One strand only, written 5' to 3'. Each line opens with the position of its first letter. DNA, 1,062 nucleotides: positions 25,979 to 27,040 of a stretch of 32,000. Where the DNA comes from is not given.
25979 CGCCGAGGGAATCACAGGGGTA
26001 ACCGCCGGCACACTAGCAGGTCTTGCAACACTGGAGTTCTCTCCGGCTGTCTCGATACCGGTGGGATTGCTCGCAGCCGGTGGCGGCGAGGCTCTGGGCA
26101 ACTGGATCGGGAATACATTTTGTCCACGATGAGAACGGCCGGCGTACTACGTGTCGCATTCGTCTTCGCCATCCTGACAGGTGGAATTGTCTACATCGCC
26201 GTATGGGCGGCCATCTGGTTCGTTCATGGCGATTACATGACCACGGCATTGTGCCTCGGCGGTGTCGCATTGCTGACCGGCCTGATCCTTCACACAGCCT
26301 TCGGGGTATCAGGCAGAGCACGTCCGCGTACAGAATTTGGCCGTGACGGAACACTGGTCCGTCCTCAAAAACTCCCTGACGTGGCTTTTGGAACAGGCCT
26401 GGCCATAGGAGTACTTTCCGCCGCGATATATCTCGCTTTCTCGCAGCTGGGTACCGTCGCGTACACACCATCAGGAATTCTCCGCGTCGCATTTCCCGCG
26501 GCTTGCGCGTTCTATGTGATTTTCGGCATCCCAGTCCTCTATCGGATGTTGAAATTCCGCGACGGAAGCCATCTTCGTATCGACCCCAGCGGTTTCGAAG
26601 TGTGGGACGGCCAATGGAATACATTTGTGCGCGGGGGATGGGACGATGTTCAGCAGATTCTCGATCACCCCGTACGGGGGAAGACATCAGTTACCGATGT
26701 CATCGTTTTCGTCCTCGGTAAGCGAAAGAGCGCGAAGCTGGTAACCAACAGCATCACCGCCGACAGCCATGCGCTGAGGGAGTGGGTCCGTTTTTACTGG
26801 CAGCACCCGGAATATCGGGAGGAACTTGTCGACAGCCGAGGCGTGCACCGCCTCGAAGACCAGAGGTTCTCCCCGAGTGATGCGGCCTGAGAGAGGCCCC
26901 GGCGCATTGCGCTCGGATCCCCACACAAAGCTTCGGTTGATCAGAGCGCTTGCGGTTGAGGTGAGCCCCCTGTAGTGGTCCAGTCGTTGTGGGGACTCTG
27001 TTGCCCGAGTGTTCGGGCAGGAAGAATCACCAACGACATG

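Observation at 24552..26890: Orphan ESX (type VII)-style toxin-immunity cassette: small YxxxD partner, WxG-led modular effector, ATGA-coupled membrane immunity candidate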

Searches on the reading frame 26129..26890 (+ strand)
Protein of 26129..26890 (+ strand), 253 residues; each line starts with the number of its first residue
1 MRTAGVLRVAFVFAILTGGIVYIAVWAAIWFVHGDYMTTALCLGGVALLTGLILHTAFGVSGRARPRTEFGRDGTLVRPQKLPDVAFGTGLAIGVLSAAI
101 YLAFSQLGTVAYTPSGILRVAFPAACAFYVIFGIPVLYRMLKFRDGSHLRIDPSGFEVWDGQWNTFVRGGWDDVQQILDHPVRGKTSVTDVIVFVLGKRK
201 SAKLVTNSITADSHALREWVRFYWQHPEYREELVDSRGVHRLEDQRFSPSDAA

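Call 3: search_protein_families(library=pfam, proteins=[window:26129-26890:+], max_evalue=1)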
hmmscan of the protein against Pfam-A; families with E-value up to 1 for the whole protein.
window:26129-26890:+ (253 aa): 1 family
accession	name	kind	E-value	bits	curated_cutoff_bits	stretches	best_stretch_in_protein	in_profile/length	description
PF02463.25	SMC_N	-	0.2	11.5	40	1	184-208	36-60/220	RecF/RecN/SMC N terminal domain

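Call 4: search_protein_families(library=ncbifam, proteins=[window:26129-26890:+], max_evalue=1)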
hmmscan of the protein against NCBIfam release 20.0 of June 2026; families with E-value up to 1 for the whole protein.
window:26129-26890:+ (253 aa): 0 families

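Call 11: find_homologous_proteins(query=window:26129-26890:+)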
Query window:26129-26890:+ (253 aa): 61 proteins with E <= 0.001 among 1321 candidates.
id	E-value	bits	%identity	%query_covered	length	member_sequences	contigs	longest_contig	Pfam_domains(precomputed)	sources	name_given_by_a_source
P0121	9.3e-167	571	100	100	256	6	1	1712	-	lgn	-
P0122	9.6e-118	410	68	99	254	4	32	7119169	-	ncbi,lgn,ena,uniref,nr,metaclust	ncbi:hypothetical protein [Mycolicibacterium smegmatis]|uniref:Uncharacterized protein n=1 Tax=Mycol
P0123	5.9e-103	362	62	98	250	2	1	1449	-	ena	-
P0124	1.4e-101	357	62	98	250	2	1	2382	-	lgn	-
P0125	7.3e-101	355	60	98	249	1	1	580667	-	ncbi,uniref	ncbi:hypothetical protein [Mycobacterium sp. NPDC050441]|uniref:hypothetical protein n=1 Tax=Mycobac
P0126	2.1e-99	350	60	98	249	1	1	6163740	-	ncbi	ncbi:hypothetical protein [Mycolicibacterium lutetiense]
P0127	1.0e-98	348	59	98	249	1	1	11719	-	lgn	-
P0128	1.9e-97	344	58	98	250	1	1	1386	-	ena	-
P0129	4.3e-97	343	59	98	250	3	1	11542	-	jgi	jgi:hypothetical protein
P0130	1.0e-96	341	60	98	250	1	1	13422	-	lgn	-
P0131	2.2e-96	340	59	98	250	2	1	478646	-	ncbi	ncbi:hypothetical protein ACPCIR_16250 [Mycobacterium sp. NPDC051198]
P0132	1.7e-95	337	60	98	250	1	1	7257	-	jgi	jgi:hypothetical protein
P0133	2.8e-94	333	58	98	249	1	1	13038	-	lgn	-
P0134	1.6e-93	331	60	98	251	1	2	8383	-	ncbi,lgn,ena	-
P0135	2.6e-93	330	56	98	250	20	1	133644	-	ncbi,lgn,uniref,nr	ncbi:hypothetical protein A5792_27960 [Mycolicibacterium peregrinum]|uniref:Uncharacterized protein 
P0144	7.0e-91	322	54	98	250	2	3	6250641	-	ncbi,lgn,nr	ncbi:hypothetical protein [Mycolicibacterium sediminis]|nr:hypothetical protein [Mycolicibacterium s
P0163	1.8e-67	245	48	89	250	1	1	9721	-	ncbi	ncbi:hypothetical protein [Mycolicibacterium thermoresistibile]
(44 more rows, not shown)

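Call 30: predict_structure(alignment_id=A2)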
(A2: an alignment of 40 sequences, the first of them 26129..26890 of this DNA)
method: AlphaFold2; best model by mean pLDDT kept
length: 253 residues; sequences in the alignment: 40
mean_pLDDT: 89.1   pTM: 0.80
mean pLDDT of the five models: 89.1, 86.2, 80.5, 80.2, 79.6
residues with pLDDT >= 90: 148; 70-90: 94; 50-70: 11; < 50: 0
segments of 3 or more residues with pLDDT < 50: none
pLDDT, mean of each block of 10 residues (from residue 1): 72 93 96 94 96 87 87 92 90 96 89 83 93 93 90 95 89 91 70 88 85 91 95 92 87 64
secondary structure, 60 per line:
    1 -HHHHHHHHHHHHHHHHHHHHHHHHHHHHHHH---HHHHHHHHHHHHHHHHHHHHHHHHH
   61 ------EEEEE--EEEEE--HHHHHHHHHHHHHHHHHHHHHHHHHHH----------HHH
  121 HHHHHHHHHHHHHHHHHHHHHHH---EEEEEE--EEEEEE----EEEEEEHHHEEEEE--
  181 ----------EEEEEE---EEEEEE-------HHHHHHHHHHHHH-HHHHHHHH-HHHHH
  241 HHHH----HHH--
elements in order: H2-32 H36-60 E67-71 E74-78 H81-107 H118-143 E147-152 E155-160 E165-170 E174-178 E191-196 E200-205 H213-225 H227-234 H236-244
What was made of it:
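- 26129..26890 (+): Gene 3: a 253-aa 4-TM protein with a cytosolic PH-like domain; the candidate immunity protein. The model has pLDDT 89 (call 30).
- Checked: Gene 3 model, pLDDT 89 (call 30): four TM helices (2-32, 36-60, 81-107, 118-143) and a split beta-rich domain plus helices.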

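Call 36: find_encoding_contigs(protein=P0122, flank=8000, max_places=4)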
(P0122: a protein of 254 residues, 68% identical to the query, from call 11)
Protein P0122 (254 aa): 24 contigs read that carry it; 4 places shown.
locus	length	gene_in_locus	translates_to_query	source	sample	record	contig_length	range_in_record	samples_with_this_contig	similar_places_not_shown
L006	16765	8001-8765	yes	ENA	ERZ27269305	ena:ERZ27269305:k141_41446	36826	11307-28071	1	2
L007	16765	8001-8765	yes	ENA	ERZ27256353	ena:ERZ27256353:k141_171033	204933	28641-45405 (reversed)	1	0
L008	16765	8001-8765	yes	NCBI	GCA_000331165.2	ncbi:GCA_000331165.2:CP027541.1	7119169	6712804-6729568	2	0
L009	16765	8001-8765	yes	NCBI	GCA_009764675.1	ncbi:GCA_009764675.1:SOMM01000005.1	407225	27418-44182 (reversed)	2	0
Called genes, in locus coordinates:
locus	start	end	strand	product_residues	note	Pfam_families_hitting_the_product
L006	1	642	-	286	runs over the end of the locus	PF00528:BPD_transp_1 (weak)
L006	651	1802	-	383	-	PF13531:SBP_bac_11 (weak), PF13343:SBP_bac_6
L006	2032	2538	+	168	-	-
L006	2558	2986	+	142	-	PF01243:PNPOx_N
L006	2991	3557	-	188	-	PF00440:TetR_N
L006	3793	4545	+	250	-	-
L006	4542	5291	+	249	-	-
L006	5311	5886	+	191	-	PF00510:COX3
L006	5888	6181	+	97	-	PF03626:COX4_pro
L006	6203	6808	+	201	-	PF00440:TetR_N, PF17918:TetR_C_15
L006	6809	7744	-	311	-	PF12146:Hydrolase_4, PF00561:Abhydrolase_1, PF12697:Abhydrolase_6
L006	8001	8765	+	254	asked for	-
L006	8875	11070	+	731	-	PF00009:GTP_EFTU, PF01926:MMR_HSR1 (faint), PF22042:EF-G_D2 (weak), PF03144:GTP_EFTU_D2, PF14492:EFG_III, PF03764:EFG_IV, PF00679:EFG_C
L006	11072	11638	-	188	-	PF02627:CMD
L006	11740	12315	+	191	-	PF00440:TetR_N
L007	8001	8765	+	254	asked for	-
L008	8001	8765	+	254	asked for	-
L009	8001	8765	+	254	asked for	-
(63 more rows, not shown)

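Call 37: find_encoding_contigs(protein=P0163, flank=8000, max_places=2)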
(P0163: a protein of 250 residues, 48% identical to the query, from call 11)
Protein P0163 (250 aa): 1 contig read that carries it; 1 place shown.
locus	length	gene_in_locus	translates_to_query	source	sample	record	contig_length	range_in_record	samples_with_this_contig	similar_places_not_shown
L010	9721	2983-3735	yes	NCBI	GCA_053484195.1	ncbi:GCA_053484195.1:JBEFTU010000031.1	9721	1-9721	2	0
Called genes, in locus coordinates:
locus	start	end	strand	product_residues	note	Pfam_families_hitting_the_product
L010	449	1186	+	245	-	-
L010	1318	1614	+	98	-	-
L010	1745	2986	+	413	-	-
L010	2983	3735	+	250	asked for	-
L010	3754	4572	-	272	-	PF14011:ESX-1_EspG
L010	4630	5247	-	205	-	PF05724:TPMT, PF03848:TehB, PF13489:Methyltransf_23, PF05175:MTS, PF13847:Methyltransf_31, PF08241:Methyltransf_11, PF08242:Methyltransf_12, PF13649:Methyltransf_25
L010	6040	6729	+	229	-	PF14032:PknH_C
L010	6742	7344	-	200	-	PF02361:CbiQ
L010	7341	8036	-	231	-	PF02463:SMC_N, PF00005:ABC_tran, PF13304:AAA_21 (weak)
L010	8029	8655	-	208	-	PF02632:BioY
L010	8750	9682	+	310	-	PF08240:ADH_N, PF00107:ADH_zinc_N, PF13602:ADH_zinc_N_2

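Call 42: fold_search(model_id=the predicted structure, library=pdb)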
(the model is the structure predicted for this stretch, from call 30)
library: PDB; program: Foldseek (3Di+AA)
matches with E <= 10: 446; with E <= 0.001: 0
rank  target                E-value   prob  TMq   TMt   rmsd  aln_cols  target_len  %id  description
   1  8gvl_A                8.6e-02  0.38  0.18  0.16  12.6       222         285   13  PTPN21 FERM (released 2023-09-20)
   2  6b3y_B                1.1e-01  0.96  0.27  0.30   7.5       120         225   11  Crystal structure of the PH-like domain from DENND3 (released 2018-01-24)
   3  8gvl_B                1.2e-01  0.30  0.17  0.15  12.6       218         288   11  PTPN21 FERM (released 2023-09-20)
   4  1aqc_B                1.7e-01  0.84  0.23  0.43  12.2       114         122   10  X11 PTB DOMAIN-10MER PEPTIDE COMPLEX (released 1997-12-24)
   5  4tyz_A                2.0e-01  0.97  0.23  0.48   4.7        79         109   13  Crystal structure of the C-terminal domain of an unknown protein from Leishmania infantum (released 2014-08-06)
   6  5ukl_A                2.0e-01  0.82  0.20  0.09   9.7       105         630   12  Human GRK2 in complex with Gbetagamma subunits and CCG222886 (14bd) (released 2017-04-05)
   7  8y8y                  2.1e-01  0.28  0.18  0.16  13.2       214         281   10  Crystal structure of the PTPN21 FERM domain (released 2024-07-10)
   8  3pvu_A                3.1e-01  0.69  0.21  0.10  10.6       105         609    8  Bovine GRK2 in complex with Gbetagamma subunits and a selective kinase inhibitor (CMPD101) (released 2011-06-01)
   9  6qlz_A                3.4e-01  0.63  0.19  0.40   5.4        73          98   12  IDOL F3ab subdomain (released 2020-02-19)
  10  6qlz_B                3.4e-01  0.44  0.17  0.38   8.0        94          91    8  IDOL F3ab subdomain (released 2020-02-19)
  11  6qlz_C                3.8e-01  0.54  0.17  0.36   5.6        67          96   12  IDOL F3ab subdomain (released 2020-02-19)
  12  7pwd_A                4.0e-01  0.96  0.24  0.11   4.6        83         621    8  Structure of an inhibited GRK2-G-beta and G-gamma complex (released 2021-10-20)
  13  4dx9_I                4.0e-01  0.44  0.20  0.37  11.5       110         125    8  ICAP1 in complex with integrin beta 1 cytoplasmic tail (released 2013-01-09)
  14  3pvl_A                4.0e-01  0.41  0.22  0.10  14.2       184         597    9  Structure of myosin VIIa MyTH4-FERM-SH3 in complex with the CEN1 of Sans (released 2011-03-02)
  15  8hcx_C                4.2e-01  0.25  0.28  0.25  21.5       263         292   12  Cryo-EM structure of Endothelin1-bound ETBR-Gq complex (released 2023-03-22)
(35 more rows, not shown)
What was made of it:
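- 26129..26890 (+): Fold hits are PH-like and PTB domains (call 42).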

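Call 55: search_protein_families(library=pfam, proteins=[L010:3754-4572:-], max_evalue=0.01)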
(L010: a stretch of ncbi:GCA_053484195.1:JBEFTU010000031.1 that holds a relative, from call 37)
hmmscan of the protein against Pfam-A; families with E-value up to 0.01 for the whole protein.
L010:3754-4572:- (272 aa): 1 family
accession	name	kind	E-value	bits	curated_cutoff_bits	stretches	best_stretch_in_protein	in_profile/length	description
PF14011.11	ESX-1_EspG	-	4.6e-09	36.7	27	1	23-241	5-223/245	EspG family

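Call 56: search_solved_structures(query=L010:3754-4572:-, max_evalue=0.01)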
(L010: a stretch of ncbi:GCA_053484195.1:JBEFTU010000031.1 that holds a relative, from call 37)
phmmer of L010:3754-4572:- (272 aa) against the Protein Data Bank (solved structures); distinct sequences matched with E-value up to 0.01: 0.

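Call 62: search_solved_structures(query=A2, max_evalue=10)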
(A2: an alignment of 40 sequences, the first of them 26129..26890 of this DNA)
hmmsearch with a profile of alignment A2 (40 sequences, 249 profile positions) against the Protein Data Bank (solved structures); distinct sequences matched with E-value up to 10: 1.
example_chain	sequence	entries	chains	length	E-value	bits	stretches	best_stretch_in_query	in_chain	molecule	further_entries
7m4s_A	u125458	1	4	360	0.61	12.6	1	153-178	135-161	AMdnB protein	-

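Call 64: search_protein_families(library=padloc, proteins=[window:26129-26890:+], max_evalue=1)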
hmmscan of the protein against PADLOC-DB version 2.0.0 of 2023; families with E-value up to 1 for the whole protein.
window:26129-26890:+ (253 aa): 0 families

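Call 69: search_protein_families(library=pfam, alignment_id=A2, max_evalue=0.1)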
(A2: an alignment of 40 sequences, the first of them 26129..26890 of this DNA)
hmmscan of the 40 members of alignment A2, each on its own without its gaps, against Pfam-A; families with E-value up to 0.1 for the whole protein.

A. member 1, window:26129-26890:+ (253 aa): 0 families

B. families by the number of members that match (of 40 scanned): 6 families
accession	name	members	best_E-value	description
PF12806.12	Acyl-CoA_dh_C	1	0.037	Acetyl-CoA dehydrogenase C-terminal like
PF16983.11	MFS_MOT1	1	0.042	Molybdate transporter of MFS superfamily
PF06197.19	DUF998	1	0.043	Protein of unknown function (DUF998)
PF18910.5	DUF5665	1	0.05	Domain of unknown function (DUF5665)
PF02378.23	PTS_EIIC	1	0.065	Phosphotransferase system, EIIC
PF13964.12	Kelch_6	1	0.079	Kelch motif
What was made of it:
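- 26129..26890 (+): It has no Pfam, NCBIfam or PADLOC family (calls 3, 4, 64, 69).
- On Bacterial PH domain membrane proteins (bPH_2/YdbT-like): None of the 40 gene 3 family members gives such a hit at E up to 0.1 (call 69).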

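Call 79: search_solved_structures(query=A5, max_evalue=10)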
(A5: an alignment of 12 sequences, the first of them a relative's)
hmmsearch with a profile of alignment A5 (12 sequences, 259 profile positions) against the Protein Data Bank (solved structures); distinct sequences matched with E-value up to 10: 0.

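Call 80: search_protein_families(library=ncbifam, alignment_id=A5, max_evalue=0.01)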
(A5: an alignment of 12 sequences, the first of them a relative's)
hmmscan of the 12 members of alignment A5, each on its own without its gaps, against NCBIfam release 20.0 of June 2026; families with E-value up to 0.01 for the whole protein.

A. member 1, L010:3754-4572:- (272 aa): 0 families

B. families by the number of members that match (of 12 scanned): 0 families

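Call 81: search_protein_families(library=pfam, alignment_id=A5, max_evalue=0.01)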
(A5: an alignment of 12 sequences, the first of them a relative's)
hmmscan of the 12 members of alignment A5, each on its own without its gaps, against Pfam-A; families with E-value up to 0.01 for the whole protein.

A. member 1, L010:3754-4572:- (272 aa): 1 family
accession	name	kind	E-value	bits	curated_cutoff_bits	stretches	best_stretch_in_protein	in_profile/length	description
PF14011.11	ESX-1_EspG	-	4.6e-09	36.7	27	1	23-241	5-223/245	EspG family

B. families by the number of members that match (of 12 scanned): 1 family
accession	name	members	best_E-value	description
PF14011.11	ESX-1_EspG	12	4.6e-09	EspG family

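Call 84: find_encoding_contigs(protein=P0144, flank=5000, max_places=2)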
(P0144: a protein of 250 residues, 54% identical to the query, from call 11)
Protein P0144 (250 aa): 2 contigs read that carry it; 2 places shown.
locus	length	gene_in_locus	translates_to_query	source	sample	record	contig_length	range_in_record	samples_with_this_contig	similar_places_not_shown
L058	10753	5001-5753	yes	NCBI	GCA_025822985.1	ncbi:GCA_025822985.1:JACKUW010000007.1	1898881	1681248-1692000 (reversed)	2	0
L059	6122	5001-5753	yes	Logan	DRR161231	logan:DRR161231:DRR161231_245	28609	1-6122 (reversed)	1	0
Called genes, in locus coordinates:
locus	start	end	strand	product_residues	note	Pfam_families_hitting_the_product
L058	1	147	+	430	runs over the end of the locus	PF00823:PPE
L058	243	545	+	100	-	PF06013:WXG100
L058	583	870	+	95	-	PF06013:WXG100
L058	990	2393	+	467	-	PF13614:AAA_31, PF01656:CbiA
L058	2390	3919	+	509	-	PF08817:YukD, PF19053:EccD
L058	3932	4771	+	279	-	-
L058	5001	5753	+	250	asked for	-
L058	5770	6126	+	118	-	PF27095:Conj_beta_prop_9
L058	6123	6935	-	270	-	PF01695:IstB_IS21, PF00308:Bac_DnaA (weak)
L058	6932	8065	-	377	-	PF00665:rve (weak), PF22483:Mu-transpos_C_2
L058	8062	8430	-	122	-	-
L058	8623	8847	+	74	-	PF27095:Conj_beta_prop_9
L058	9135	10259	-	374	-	PF27060:Mycobact_ESX1_assoc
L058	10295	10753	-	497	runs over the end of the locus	PF27215:EspK_C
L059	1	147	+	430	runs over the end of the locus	PF00823:PPE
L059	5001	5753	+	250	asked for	-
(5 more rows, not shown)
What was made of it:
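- A gene 3 homologue lies in the variable, mid-equivalent part of an ESX-1 locus beside Conj_beta_prop_9 and EspK_C genes (call 84).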

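Call 85: find_encoding_contigs(protein=P0126, flank=5000, max_places=2)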
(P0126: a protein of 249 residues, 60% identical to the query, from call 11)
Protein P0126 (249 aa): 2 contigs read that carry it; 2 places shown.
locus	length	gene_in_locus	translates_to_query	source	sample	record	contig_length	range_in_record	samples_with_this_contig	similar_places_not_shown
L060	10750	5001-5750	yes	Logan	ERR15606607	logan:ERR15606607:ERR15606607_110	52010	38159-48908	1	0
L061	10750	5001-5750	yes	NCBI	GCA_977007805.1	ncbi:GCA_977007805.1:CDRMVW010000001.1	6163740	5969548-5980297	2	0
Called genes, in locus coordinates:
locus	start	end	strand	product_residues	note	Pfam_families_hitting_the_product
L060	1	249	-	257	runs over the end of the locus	PF00528:BPD_transp_1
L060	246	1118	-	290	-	PF00528:BPD_transp_1 (faint)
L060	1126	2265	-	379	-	PF01547:SBP_bac_1 (faint), PF13416:SBP_bac_8, PF13531:SBP_bac_11, PF13343:SBP_bac_6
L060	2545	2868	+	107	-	-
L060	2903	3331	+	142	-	PF01243:PNPOx_N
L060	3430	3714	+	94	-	-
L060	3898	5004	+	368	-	-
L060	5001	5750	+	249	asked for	-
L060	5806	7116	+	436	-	PF27095:Conj_beta_prop_9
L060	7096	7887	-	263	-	-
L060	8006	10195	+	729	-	PF00009:GTP_EFTU, PF01926:MMR_HSR1 (weak), PF22042:EF-G_D2 (weak), PF03144:GTP_EFTU_D2, PF14492:EFG_III, PF03764:EFG_IV, PF00679:EFG_C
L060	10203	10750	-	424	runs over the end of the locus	PF00067:p450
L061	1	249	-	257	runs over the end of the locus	PF00528:BPD_transp_1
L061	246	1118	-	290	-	PF00528:BPD_transp_1 (faint)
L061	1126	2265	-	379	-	PF01547:SBP_bac_1 (faint), PF13416:SBP_bac_8, PF13531:SBP_bac_11, PF13343:SBP_bac_6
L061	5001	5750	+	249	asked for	-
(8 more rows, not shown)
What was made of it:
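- A Conj_beta_prop_9 gene lies inside the M. lutetiense module (call 85).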
